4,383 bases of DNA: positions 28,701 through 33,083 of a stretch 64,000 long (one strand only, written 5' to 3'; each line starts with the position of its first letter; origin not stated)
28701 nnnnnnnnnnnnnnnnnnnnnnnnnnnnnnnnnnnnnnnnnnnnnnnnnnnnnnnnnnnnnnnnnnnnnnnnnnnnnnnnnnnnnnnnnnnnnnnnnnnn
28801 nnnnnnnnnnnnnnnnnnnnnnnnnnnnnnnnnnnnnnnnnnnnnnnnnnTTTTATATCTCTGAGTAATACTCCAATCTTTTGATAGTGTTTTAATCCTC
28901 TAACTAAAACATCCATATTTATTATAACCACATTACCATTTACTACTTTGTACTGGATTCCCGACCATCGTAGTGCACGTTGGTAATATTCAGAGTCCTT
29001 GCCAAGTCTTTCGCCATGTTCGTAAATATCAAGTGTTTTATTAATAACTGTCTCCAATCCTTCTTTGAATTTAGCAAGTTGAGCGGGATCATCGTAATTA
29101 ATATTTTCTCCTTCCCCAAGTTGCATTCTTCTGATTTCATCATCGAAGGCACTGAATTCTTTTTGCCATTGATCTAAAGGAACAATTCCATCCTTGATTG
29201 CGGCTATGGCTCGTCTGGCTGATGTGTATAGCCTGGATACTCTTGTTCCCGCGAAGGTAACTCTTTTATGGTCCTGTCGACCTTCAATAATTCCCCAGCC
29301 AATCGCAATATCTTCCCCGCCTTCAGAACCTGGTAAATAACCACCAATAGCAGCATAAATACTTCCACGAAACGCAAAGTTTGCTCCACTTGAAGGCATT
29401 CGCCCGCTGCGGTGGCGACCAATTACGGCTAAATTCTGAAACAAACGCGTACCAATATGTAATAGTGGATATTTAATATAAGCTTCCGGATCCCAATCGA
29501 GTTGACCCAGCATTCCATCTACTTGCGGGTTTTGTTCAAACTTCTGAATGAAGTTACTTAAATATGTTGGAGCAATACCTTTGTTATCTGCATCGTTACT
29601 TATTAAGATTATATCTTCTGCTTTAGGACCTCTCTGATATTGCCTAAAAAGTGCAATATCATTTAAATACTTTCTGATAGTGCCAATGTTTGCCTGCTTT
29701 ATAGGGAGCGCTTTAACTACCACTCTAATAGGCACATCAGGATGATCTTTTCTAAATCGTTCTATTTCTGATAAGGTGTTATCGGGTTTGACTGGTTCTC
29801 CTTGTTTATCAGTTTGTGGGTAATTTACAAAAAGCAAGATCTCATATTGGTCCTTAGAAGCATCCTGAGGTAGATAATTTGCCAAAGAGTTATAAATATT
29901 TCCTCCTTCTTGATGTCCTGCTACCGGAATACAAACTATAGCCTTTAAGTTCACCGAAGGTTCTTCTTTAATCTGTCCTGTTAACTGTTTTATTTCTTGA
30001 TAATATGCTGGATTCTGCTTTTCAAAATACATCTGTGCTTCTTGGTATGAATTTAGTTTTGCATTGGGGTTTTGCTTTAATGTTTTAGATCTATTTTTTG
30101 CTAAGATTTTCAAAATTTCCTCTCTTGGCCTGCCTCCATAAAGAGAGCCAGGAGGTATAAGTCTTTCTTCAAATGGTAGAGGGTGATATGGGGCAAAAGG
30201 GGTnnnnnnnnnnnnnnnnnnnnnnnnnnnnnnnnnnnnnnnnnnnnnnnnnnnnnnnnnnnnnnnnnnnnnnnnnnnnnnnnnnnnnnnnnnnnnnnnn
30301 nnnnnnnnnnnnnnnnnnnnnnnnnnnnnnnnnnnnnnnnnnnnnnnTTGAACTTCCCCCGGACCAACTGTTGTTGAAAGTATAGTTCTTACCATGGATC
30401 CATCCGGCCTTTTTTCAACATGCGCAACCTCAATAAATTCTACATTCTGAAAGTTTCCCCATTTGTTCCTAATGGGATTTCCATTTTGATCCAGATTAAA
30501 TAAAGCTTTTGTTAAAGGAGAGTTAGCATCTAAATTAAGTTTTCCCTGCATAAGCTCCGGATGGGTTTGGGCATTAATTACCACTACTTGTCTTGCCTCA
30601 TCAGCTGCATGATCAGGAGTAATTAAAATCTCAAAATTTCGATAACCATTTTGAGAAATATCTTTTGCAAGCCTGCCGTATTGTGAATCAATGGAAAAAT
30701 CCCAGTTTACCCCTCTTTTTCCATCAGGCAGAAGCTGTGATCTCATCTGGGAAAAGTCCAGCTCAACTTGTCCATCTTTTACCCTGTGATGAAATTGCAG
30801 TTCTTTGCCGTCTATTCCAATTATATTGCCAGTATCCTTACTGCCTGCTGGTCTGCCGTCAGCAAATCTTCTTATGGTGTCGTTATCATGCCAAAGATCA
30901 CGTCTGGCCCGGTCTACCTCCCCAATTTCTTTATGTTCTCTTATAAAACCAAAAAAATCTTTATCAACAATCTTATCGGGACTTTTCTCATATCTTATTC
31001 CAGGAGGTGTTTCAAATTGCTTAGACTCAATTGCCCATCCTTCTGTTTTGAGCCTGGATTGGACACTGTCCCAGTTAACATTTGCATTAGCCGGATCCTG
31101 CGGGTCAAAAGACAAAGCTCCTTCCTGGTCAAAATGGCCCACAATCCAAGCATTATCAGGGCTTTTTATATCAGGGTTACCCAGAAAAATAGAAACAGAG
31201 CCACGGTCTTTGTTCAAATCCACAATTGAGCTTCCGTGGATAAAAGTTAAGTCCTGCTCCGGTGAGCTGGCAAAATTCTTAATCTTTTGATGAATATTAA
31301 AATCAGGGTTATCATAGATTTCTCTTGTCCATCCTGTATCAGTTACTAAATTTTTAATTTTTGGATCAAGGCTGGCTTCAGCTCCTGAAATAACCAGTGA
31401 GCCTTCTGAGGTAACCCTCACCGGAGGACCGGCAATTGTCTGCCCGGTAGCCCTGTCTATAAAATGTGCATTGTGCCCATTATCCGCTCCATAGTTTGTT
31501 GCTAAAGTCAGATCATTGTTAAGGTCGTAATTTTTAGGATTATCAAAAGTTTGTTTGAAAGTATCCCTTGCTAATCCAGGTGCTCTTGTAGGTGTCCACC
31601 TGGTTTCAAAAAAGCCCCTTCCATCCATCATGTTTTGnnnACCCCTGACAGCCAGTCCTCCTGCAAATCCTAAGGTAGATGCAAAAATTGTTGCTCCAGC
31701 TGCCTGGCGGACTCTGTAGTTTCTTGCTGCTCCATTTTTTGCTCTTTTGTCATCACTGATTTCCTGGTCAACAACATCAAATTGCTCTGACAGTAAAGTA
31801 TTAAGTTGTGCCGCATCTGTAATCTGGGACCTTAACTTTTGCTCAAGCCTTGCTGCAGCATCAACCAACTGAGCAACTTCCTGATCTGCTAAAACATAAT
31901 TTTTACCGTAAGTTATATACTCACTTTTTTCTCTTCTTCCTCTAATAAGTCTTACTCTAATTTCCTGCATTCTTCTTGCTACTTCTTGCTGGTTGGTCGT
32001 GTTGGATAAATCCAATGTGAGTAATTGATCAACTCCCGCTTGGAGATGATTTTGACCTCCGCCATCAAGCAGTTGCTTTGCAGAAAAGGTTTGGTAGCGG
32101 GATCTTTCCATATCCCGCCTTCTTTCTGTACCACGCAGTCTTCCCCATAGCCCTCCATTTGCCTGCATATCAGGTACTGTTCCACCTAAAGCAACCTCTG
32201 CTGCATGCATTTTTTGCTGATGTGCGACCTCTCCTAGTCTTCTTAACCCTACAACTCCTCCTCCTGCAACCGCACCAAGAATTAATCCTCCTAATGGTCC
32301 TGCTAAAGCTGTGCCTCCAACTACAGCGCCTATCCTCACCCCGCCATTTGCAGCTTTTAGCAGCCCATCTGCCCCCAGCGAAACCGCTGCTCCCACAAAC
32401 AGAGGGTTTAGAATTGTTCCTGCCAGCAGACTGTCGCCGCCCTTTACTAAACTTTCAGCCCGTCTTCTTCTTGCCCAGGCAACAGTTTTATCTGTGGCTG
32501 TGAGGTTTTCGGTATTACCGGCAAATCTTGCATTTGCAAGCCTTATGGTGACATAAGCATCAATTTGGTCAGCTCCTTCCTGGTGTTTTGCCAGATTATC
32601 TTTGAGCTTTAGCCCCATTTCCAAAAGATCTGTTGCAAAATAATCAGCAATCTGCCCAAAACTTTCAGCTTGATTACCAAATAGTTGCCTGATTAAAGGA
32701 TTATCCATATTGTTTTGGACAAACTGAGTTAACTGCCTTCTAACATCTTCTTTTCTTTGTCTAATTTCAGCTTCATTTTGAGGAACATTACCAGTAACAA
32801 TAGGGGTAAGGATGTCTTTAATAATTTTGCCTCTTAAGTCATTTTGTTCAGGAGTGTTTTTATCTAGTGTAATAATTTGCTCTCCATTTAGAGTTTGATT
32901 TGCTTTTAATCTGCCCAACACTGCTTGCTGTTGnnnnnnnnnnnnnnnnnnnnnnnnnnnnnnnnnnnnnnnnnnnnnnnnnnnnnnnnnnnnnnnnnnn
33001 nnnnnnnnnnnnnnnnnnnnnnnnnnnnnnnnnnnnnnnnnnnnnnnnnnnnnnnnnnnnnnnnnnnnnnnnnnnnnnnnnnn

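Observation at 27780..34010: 2076-aa protein fusing a GT-A glycosyltransferase-like domain to a C-terminal eukaryotic-like Ser/Thr kinase domain, with glycine-zipper hydrophobic segments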

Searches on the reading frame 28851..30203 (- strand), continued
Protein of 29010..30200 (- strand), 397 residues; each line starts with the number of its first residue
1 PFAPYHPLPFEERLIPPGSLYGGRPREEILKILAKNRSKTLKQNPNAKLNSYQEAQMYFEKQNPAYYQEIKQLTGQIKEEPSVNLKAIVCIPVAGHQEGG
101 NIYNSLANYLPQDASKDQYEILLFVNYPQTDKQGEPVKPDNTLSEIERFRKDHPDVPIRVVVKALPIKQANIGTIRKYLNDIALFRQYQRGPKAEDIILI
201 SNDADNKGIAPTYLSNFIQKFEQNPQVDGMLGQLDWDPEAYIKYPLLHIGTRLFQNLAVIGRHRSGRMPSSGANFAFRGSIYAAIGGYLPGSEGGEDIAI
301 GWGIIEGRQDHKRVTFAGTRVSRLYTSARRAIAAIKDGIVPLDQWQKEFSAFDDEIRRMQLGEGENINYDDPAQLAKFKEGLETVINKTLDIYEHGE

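Call 44: list_cluster_members(proteins=[P0004, P0007, P0009, P0016, P0020, P0035, P0066, P0010, P0026, P0070])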
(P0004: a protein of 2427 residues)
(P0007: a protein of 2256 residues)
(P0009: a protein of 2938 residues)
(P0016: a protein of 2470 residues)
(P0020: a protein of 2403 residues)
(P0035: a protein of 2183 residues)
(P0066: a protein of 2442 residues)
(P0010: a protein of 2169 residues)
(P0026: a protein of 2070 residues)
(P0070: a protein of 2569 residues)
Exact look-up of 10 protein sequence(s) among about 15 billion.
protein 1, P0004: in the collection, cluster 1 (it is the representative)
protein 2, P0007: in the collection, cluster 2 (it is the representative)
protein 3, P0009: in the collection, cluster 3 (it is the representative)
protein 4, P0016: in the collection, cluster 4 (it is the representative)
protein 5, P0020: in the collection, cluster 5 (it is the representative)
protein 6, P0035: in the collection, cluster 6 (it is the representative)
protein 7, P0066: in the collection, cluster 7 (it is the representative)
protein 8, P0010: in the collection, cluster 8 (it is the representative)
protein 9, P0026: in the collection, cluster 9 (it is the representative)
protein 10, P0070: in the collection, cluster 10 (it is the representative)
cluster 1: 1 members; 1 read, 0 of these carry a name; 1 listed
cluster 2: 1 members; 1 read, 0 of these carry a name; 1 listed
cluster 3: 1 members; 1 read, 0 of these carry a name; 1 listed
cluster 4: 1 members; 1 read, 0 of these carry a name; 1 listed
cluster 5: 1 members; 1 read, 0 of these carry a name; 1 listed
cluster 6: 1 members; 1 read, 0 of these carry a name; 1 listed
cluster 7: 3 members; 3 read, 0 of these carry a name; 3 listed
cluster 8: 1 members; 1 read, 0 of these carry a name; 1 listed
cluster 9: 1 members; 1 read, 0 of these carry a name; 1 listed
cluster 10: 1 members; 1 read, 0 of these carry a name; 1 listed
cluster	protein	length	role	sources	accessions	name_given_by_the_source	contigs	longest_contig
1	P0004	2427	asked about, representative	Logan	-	-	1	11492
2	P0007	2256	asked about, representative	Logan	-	-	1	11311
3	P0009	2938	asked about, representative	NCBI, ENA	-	-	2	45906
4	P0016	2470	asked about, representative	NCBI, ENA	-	-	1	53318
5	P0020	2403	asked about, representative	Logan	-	-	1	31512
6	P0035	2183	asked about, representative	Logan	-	-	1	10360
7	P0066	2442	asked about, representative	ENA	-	-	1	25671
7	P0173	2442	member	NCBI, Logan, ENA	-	-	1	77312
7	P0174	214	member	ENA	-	-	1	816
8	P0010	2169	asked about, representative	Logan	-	-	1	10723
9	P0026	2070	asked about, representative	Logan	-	-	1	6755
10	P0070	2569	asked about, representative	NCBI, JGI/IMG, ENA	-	-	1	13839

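Call 80: search_dna_similar(query=window:28851-29993:-, collection=phages, mode=protein, max_evalue=0.001, max_rows=10)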
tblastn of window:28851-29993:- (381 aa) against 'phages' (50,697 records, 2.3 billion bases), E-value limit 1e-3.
No match.

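Call 82: search_dna_similar(query=window:28851-29993:-, collection=plasmids, mode=protein, max_evalue=0.001, max_rows=10)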
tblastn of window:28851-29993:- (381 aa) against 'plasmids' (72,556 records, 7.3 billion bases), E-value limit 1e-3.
Records with a match: 1; places in all: 1; records where one place covers at least 80% of the query: 0.
Best place of each record, by identity: <60% 1.
By first word of the organism name: Rhizobium 1.
By predicted mobility (MOB-suite, as given by PLSDB): non-mobilizable 1.
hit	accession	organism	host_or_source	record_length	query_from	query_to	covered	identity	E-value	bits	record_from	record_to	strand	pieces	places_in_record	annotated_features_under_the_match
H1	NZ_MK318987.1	Rhizobium rhizogenes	-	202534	53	285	61%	29.8%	8e-5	52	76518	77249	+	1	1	hypothetical protein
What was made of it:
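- There is only one weak plasmid hit (call 82).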

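Call 84: get_annotated_region(hit=H1, flank=4000)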
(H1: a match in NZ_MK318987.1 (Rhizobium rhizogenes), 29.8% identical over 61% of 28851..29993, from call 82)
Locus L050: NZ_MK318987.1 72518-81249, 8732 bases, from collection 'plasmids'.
description: Rhizobium rhizogenes strain C6.5 plasmid pC6.5b, complete sequence
organism: Rhizobium rhizogenes (NCBI taxid 359)
taxonomy: Bacteria; Pseudomonadota; Alphaproteobacteria; Hyphomicrobiales; Rhizobiaceae; Rhizobium; Rhizobium rhizogenes
host: -; source: -; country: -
typing (MOB-suite, as given by PLSDB): non-mobilizable; mating-pair formation MPF_T
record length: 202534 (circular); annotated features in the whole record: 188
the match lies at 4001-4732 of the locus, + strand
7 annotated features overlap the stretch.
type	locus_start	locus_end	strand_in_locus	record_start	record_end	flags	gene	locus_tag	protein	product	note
CDS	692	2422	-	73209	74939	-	-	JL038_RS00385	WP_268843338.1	condensation domain-containing protein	-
CDS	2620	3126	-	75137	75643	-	-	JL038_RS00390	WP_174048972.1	6-carboxytetrahydropterin synthase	-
CDS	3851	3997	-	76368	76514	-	-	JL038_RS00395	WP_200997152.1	hypothetical protein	-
CDS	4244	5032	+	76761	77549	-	-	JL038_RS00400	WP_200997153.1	hypothetical protein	-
CDS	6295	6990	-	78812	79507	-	-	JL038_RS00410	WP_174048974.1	HAD family hydrolase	-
CDS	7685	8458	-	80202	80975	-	-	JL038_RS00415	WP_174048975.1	SDR family oxidoreductase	-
CDS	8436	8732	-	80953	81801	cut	-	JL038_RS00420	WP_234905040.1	hypothetical protein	-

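Call 85: fold_search(model_id=the predicted structure, library=viral)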
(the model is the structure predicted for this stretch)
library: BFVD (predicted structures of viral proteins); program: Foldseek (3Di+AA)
matches with E <= 10: 870; with E <= 0.001: 97
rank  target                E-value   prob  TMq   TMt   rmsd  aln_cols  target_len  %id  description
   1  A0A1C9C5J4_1          1.2e-07  1.00  0.40  0.18  10.4       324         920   12  Putative glycosyltransferase family 32 protein [Heterosigma akashiwo virus 01]
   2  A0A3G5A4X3            1.9e-07  1.00  0.39  0.30  15.0       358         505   11  Glycosyltransferase 2-like domain-containing protein [Homavirus sp.]
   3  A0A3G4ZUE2            3.1e-07  1.00  0.43  0.30  16.1       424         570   12  Glycosyltransferase family 2 protein [Edafosvirus sp.]
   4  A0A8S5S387            3.7e-07  1.00  0.41  0.33  13.9       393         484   12  Glycosyltransferase 2-like domain-containing protein [Siphoviridae sp. ctBLh2]
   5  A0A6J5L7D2            6.7e-07  1.00  0.36  0.30   7.3       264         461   12  Glyco_tranf_GTA_type domain containing protein [uncultured Caudovirales phage]
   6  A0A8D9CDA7            1.1e-06  1.00  0.39  0.73   4.9       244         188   14  UDP-Glc:alpha-D-GlcNAc-diphosphoundecaprenol beta-1,3-glucosyltransferase WfgD [uncultured marine phage]
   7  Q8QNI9                1.1e-06  1.00  0.44  0.35  12.7       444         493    8  ESV-1-84 [Ectocarpus siliculosus virus 1 (isolate New Zealand/Kaikoura/1988)]
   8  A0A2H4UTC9            1.7e-06  1.00  0.39  0.23  14.8       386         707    8  Glycosyltransferase [Bodo saltans virus]
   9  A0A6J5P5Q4            1.8e-06  1.00  0.36  0.51   5.6       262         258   13  Glyco_tranf_GTA_type domain containing protein [uncultured Caudovirales phage]
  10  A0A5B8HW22            2.2e-06  1.00  0.36  0.24  15.8       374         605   11  Glycosyl transferase family 2 [Mimiviridae sp. ChoanoV1]
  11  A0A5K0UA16            2.2e-06  1.00  0.31  0.33  12.8       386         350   13  Uncharacterized protein [Yasminevirus sp. GU-2018]
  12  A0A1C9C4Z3            2.9e-06  1.00  0.40  0.23   5.6       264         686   13  Putative glycosyltransferase [Heterosigma akashiwo virus 01]
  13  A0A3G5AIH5            3.7e-06  1.00  0.41  0.46   9.5       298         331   13  Uncharacterized protein [Sylvanvirus sp.]
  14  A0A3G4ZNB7            4.2e-06  1.00  0.41  0.33  15.2       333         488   11  Glycosyltransferase 2-like domain-containing protein [Terrestrivirus sp.]
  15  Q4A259                5.0e-06  1.00  0.43  0.28  10.1       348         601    9  Uncharacterized protein [Emiliania huxleyi virus 86 (isolate United Kingdom/English Channel/1999)]
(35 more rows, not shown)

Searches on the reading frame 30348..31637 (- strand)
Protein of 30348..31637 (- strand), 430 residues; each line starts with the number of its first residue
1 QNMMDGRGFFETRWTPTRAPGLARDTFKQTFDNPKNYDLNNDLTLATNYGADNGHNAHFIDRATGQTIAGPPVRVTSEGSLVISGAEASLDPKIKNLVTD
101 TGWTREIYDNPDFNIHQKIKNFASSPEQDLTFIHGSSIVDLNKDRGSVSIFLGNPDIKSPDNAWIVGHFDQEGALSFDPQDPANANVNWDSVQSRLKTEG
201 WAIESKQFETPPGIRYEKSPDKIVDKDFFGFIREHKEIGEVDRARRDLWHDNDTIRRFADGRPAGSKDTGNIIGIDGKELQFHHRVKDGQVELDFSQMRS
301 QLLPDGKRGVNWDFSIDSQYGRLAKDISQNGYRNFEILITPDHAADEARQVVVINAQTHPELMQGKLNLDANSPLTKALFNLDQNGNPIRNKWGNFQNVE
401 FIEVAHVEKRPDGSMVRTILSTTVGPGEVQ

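Call 88: search_protein_families(library=pfam, max_evalue=1, proteins=[window:30348-31637:-])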
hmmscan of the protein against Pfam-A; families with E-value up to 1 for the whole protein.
window:30348-31637:- (430 aa): 0 families

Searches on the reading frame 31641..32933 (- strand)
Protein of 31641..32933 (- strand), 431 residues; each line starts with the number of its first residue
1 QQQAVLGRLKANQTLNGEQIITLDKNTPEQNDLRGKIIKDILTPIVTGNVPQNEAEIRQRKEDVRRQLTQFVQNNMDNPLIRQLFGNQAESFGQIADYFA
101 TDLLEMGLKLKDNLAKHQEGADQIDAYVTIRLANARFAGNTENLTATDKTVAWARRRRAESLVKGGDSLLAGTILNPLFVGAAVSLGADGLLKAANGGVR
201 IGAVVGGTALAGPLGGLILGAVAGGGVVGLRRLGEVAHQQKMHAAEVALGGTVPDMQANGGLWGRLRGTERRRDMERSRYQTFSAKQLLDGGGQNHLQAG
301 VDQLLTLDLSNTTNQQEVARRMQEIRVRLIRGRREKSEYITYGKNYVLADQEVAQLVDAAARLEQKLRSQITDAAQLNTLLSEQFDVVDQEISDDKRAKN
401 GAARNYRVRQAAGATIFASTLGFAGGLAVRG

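Call 62: search_solved_structures(query=A5, max_evalue=10, show_alignments=2)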
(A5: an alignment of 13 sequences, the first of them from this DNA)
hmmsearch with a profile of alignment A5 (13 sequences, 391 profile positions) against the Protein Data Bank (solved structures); distinct sequences matched with E-value up to 10: 4.
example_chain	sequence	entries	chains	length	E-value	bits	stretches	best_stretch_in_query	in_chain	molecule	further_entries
4k6l_G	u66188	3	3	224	0.43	12.7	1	137-196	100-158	Putative pertussis-like toxin subunit | Pertussis toxin-like subunit ArtA | Pertussis-like toxin subunit ArtA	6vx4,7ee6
2bas_A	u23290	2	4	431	0.65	12.1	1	12-64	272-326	YkuI protein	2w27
8qbf_A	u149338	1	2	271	0.66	12.1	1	247-338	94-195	Sphingolipid long chain base-responsive protein PIL1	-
8qb7_A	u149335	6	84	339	0.85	11.8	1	247-338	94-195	Sphingolipid long chain base-responsive protein PIL1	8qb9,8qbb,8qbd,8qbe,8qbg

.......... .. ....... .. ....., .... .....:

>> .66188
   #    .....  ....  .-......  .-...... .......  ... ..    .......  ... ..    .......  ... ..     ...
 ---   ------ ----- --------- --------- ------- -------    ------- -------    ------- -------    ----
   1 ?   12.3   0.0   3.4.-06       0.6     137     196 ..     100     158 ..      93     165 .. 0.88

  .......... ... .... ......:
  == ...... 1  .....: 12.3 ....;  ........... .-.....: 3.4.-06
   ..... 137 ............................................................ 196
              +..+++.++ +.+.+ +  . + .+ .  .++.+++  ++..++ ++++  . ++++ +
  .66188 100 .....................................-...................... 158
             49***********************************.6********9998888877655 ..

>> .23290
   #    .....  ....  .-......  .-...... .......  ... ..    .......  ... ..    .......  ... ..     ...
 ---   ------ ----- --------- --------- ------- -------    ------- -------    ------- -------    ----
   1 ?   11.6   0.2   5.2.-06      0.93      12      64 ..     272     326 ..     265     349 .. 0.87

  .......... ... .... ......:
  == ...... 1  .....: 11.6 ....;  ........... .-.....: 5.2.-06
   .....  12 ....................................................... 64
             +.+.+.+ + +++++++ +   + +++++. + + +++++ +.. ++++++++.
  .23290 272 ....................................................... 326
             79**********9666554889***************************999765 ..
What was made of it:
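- Tried and rejected: The anchor-module profile against the PDB gave only chance-level hits (call 62).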

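Call 81: search_dna_similar(query=window:31641-32933:-, collection=phages, mode=protein, max_evalue=0.001, max_rows=10)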
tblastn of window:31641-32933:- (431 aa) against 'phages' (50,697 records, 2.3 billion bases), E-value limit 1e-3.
No match.
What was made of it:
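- No match for the GT domain or the anchor module in 50,697 phage records (calls 80, 81).
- Tried and rejected: The phage collection held no family member and the plasmid collection gave only one weak hit (calls 80-82).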

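Call 88: search_protein_families(library=pfam, max_evalue=1, proteins=[window:31644-32933:-])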
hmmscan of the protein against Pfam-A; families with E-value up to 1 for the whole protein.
window:31644-32933:- (430 aa): 0 families

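Call 90: find_homologous_proteins(query=A5, max_evalue=0.00001)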
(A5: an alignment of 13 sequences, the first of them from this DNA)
Query A5 (13 sequences): 8000 candidates shared short words with the query, none scored E <= 0.00001.
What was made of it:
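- Tried and rejected: With the anchor profile it returned nothing (call 90).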
